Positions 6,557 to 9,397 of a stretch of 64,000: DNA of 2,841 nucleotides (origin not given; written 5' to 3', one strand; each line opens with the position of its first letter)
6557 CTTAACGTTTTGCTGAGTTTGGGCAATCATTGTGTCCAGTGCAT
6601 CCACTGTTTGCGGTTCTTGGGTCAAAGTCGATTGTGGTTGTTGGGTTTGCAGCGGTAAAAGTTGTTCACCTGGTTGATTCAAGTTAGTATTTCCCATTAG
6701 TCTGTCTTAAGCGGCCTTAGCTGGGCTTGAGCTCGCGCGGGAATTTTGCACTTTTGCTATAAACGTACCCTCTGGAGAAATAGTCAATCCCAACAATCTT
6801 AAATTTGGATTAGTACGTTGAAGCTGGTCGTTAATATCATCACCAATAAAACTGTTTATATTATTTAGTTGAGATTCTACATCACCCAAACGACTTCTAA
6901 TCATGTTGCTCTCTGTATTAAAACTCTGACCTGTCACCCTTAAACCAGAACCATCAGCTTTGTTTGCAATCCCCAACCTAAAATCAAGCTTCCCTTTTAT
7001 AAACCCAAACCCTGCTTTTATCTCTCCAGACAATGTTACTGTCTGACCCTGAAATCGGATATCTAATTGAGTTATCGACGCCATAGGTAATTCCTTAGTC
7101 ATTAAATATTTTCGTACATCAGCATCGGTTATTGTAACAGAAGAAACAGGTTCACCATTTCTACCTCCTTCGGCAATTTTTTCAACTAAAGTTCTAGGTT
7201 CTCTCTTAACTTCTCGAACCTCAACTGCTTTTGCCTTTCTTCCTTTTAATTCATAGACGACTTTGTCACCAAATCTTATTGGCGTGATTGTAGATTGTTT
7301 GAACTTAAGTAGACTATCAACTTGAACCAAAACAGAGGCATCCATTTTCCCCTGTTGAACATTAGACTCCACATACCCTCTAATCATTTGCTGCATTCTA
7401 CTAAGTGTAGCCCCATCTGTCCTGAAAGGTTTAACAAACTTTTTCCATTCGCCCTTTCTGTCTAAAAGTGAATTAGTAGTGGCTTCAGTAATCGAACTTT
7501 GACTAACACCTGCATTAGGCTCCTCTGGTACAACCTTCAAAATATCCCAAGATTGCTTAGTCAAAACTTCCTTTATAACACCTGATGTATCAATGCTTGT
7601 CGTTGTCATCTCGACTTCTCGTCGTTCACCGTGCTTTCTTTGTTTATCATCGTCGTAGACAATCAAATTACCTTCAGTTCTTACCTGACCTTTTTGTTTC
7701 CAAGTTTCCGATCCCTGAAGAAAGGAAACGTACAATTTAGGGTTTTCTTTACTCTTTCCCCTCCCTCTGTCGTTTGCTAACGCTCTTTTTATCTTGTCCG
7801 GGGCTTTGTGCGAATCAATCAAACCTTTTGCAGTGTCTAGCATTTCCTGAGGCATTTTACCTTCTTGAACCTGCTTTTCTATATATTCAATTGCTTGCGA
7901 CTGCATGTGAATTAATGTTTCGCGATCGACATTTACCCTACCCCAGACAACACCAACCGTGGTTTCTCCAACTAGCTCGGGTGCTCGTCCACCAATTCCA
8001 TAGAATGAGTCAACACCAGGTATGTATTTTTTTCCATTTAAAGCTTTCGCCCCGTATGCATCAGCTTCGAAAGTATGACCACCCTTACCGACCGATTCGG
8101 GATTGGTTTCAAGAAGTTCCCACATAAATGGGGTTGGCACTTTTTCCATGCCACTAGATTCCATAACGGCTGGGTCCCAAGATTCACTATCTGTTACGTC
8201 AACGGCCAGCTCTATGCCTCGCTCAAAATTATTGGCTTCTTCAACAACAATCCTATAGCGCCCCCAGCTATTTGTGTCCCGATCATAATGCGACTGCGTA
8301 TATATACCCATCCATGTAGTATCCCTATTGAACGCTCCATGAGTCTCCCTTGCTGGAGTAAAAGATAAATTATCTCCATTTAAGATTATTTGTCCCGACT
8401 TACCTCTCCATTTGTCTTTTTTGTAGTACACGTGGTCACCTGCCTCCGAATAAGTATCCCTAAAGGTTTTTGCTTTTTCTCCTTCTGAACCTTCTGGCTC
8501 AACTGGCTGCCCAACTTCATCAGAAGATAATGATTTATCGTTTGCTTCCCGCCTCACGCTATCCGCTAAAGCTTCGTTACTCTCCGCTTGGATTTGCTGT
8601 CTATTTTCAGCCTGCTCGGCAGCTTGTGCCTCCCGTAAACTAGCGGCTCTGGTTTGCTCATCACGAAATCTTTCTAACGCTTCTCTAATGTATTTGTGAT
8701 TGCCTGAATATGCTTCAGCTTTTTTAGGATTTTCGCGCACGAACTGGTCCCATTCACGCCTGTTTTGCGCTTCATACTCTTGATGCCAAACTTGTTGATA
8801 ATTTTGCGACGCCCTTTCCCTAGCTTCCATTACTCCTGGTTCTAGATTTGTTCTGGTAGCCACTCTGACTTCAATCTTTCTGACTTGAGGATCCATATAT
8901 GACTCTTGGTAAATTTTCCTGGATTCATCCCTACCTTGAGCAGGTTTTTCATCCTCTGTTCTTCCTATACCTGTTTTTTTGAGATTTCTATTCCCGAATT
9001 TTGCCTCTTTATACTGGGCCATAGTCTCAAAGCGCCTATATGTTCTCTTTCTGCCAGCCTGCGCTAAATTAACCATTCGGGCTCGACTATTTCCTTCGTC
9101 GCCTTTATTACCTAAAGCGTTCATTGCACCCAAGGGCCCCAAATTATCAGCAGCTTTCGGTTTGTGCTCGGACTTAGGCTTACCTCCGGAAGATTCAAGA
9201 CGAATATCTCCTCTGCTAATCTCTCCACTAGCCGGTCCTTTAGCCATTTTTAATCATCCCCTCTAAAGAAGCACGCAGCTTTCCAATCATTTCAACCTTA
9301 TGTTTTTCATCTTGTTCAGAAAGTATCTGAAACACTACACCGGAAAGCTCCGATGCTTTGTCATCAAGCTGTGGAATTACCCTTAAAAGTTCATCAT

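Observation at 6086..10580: Four-gene minus-strand operon pairing a FemAB-family aminoacyltransferase with a cysteine-free 846-aa protein of unknown family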

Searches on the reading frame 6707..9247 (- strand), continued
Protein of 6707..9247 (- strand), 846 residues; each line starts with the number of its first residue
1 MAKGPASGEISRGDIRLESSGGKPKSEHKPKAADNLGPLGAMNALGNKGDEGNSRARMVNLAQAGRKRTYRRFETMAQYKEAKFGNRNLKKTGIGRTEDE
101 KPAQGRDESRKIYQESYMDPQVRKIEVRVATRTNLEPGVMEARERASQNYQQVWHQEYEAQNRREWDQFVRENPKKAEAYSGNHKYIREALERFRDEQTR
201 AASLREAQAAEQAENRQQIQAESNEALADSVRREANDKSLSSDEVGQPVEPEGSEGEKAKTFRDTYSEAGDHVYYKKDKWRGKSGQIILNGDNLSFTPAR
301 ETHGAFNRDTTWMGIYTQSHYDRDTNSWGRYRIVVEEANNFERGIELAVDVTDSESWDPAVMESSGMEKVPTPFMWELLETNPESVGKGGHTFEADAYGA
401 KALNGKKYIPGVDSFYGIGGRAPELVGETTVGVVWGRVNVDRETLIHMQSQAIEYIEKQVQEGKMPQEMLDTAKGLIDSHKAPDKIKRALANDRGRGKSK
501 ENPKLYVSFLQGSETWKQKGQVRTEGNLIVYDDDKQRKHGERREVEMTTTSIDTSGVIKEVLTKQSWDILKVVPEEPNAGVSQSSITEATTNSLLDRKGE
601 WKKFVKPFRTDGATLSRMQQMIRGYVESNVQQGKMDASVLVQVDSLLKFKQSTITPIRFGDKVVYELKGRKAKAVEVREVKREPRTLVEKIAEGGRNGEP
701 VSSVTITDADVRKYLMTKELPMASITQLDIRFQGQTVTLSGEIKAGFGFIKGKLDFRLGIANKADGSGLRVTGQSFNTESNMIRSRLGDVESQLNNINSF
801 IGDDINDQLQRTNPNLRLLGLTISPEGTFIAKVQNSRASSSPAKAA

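Call 32: fold_search(model_id=the predicted structure, library=pdb)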
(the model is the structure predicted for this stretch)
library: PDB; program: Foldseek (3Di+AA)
matches with E <= 10: 912; with E <= 0.001: 0
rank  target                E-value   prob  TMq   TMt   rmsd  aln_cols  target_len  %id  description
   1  3l6i_B                1.5e-02  0.98  0.10  0.38   8.2       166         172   16  Crystal structure of the uncharacterized lipoprotein yceb from e. coli at the resolution 2.0a. northeast structural ge (released 2010-01-26)
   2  3ke7_B                3.8e-02  1.00  0.07  0.40   9.0        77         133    9  Crystal structure of putative ketosteroid isomerase (YP_001303366.1) from Parabacteroides distasonis ATCC 8503 at 1.45 (released 2009-11-03)
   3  5iep                  4.3e-02  1.00  0.06  0.39   2.4        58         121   16  Structure of CDL2.3b, a computationally designed Vitamin-D3 binder (released 2017-03-01)
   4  3ke7_A                7.2e-02  0.93  0.07  0.41  12.2       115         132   10  Crystal structure of putative ketosteroid isomerase (YP_001303366.1) from Parabacteroides distasonis ATCC 8503 at 1.45 (released 2009-11-03)
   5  3gax_A                8.5e-02  0.91  0.07  0.42   8.0       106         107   10  Crystal structure of monomeric human cystatin C stabilized against aggregation (released 2010-02-23)
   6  6uio_A                9.0e-02  0.87  0.07  0.39  10.1       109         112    7  Crystal structure of mouse CRES (Cystatin-Related Epididymal Spermatogenic) (released 2020-07-01)
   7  1zx2_A                9.0e-02  0.75  0.06  0.36  10.8       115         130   14  Crystal Structure of Yeast UBP3-associated Protein BRE5 (released 2005-06-21)
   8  7c5x_A                1.0e-01  0.99  0.06  0.10   2.7        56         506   18  Crystal structure of the iota-carbonic anhydrase from eukaryotic microalga complexed with bicarbonate (released 2021-04-28)
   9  4ydz_A                1.0e-01  0.33  0.05  0.20  14.3       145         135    8  Stress-induced protein 1 from Caenorhabditis elegans (released 2015-06-10)
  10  7pb8_P                1.1e-01  0.35  0.07  0.22  17.4       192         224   11  Crystal structure of the CENP-OPQUR complex (released 2022-04-27)
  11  6baq_G                1.1e-01  0.30  0.05  0.18  16.0       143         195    8  Mus musculus BPIFA1 (released 2018-05-09)
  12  5kpe_MODEL_1_A        1.1e-01  0.99  0.06  0.38   3.3        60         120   20  Solution NMR Structure of Denovo Beta Sheet Design Protein, Northeast Structural Genomics Consortium (NESG) Ta (released 2016-09-21)
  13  2ch9_A                1.1e-01  0.77  0.07  0.35   9.3       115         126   11  Crystal structure of dimeric human cystatin F (released 2006-04-04)
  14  5kph_MODEL_1_A        1.2e-01  0.97  0.06  0.51   4.6        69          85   13  Solution NMR Structure of Denovo Beta Sheet Design Protein, Northeast Structural Genomics Consortium (NESG) Ta (released 2016-09-28)
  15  6w3f_A                1.2e-01  0.69  0.06  0.40  27.4       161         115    9  Rd1NTF2_05_I64F_A80G_T94P_D101K_L106W (released 2020-04-15)
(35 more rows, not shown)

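Call 51: search_protein_families(library=padloc, proteins=[window:6707-9247:-, P0004], max_evalue=0.01)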
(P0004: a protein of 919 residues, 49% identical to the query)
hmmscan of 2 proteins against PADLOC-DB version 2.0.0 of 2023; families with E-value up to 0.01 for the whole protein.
window:6707-9247:- (846 aa): 0 families

P0004 (919 aa): 0 families

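Call 72: search_protein_families(library=pfam, proteins=[P0038], max_evalue=10)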
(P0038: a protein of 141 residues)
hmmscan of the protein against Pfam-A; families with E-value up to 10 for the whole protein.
P0038 (141 aa): 1 family
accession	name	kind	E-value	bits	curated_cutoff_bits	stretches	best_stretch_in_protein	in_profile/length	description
PF07544.18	Med9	-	0.16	12.5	26.9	1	70-110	18-57/80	RNA polymerase II transcription mediator complex subunit 9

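Call 85: find_encoding_contigs(protein=P0037, flank=6000, max_places=2)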
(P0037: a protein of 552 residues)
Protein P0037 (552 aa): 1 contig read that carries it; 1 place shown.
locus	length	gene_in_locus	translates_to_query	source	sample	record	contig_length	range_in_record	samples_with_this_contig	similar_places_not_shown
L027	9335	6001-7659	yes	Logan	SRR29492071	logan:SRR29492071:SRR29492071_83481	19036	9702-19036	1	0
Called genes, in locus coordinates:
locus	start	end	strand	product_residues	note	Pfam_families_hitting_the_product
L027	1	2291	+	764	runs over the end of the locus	PF01138:RNase_PH, PF03725:RNase_PH_C, PF03726:PNPase (weak), PF01138:RNase_PH, PF00013:KH_1, PF00575:S1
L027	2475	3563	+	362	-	PF00004:AAA, PF07726:AAA_3 (weak), PF07728:AAA_5, PF22667:Lon_lid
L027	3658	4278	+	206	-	PF03167:UDG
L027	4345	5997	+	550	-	PF00753:Lactamase_B, PF23023:Anti-Pycsar_Apyc1 (faint), PF12706:Lactamase_B_2, PF22505:RNase_J_b_CASP, PF17770:RNase_J_C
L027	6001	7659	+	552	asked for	-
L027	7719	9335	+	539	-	?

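Call 86: find_encoding_contigs(protein=P0035, flank=6000, max_places=2)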
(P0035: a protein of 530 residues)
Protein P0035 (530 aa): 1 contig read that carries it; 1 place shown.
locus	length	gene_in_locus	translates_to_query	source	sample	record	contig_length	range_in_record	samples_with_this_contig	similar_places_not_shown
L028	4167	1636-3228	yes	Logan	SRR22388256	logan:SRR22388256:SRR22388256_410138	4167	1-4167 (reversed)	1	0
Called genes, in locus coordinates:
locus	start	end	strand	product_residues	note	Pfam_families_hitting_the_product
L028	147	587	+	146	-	PF03703:bPH_2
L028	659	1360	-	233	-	PF01551:Peptidase_M23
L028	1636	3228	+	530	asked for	-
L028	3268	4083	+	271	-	PF08308:PEGA, PF06347:SH3_4 (weak), PF08239:SH3_3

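Call 87: find_encoding_contigs(protein=P0086, flank=6000, max_places=2)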
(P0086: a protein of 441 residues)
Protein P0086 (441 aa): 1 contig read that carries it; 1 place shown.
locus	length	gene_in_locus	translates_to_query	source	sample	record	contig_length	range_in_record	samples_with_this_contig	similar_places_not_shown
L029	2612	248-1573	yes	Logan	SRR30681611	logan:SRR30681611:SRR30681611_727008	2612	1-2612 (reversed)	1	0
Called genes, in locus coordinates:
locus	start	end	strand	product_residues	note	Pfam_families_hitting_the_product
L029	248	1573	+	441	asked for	-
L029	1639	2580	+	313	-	PF00070:Pyr_redox (faint), PF00890:FAD_binding_2 (faint), PF01266:DAO (faint), PF01946:Thi4 (faint), PF03486:HI0933_like (faint), PF07992:Pyr_redox_2, PF13450:NAD_binding_8 (faint), PF13738:Pyr_redox_3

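Call 92: search_protein_families(library=pfam, proteins=[P0039, P0081, L027:7719-9335:+], max_evalue=0.01)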
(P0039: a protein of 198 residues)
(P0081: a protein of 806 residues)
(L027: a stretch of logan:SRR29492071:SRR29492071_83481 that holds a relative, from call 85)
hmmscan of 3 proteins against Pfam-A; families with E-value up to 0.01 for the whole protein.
P0039 (198 aa): 3 families
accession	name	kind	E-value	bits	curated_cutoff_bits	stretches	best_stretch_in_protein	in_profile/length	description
PF13411.12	MerR_1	-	5.6e-15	55.7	21.6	1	6-73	2-68/69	MerR HTH family regulatory protein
PF00376.29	MerR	-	1.5e-09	37.9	28.2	1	6-43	1-38/38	MerR family regulatory protein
PF12728.13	HTH_17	-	0.0057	17.3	27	0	5-45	2-41/51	Helix-turn-helix domain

P0081 (806 aa): 1 family
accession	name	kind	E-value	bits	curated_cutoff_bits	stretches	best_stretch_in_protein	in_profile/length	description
PF01025.24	GrpE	-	1.8e-07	31.4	25.8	1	680-800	53-164/165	GrpE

L027:7719-9335:+ (539 aa): 6 families
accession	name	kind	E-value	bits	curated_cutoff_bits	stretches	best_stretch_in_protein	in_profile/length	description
PF01580.24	FtsK_SpoIIIE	-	2.8e-61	207.2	24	1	335-522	2-221/221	FtsK/SpoIIIE family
PF17854.6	FtsK_alpha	-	1.8e-27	95.9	22.9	1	228-327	2-101/101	FtsK alpha domain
PF12846.13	AAA_10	-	0.0012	18.4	27.5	1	370-413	20-59/362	AAA-like domain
PF01935.23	DUF87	-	0.0032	18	23.2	1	367-411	17-60/220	Helicase HerA, central domain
PF05621.17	TniB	-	0.0048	16.8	22.4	0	369-392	33-56/189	Bacterial TniB protein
PF00437.27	T2SSE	-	0.0082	15.3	24.9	0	363-411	132-179/370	Type II/IV secretion system protein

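Call 93: find_encoding_contigs(protein=P0039, flank=5000, max_places=3)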
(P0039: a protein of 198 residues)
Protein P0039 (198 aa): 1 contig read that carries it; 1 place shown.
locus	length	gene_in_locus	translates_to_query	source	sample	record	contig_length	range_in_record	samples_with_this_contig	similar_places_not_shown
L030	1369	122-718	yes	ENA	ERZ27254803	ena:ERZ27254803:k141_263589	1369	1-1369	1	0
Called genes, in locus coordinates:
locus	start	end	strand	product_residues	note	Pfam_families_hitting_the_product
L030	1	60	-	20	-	?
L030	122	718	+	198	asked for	PF00376:MerR, PF13411:MerR_1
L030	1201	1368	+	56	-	?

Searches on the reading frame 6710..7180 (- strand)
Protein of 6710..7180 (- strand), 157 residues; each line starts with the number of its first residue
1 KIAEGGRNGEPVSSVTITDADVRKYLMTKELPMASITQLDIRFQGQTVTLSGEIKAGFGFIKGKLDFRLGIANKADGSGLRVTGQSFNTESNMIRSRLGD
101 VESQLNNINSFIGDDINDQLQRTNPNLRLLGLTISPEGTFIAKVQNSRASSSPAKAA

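Call 72: search_protein_families(library=pfam, proteins=[window:6710-7180:-], max_evalue=10)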
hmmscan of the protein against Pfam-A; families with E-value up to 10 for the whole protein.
window:6710-7180:- (157 aa): 0 families
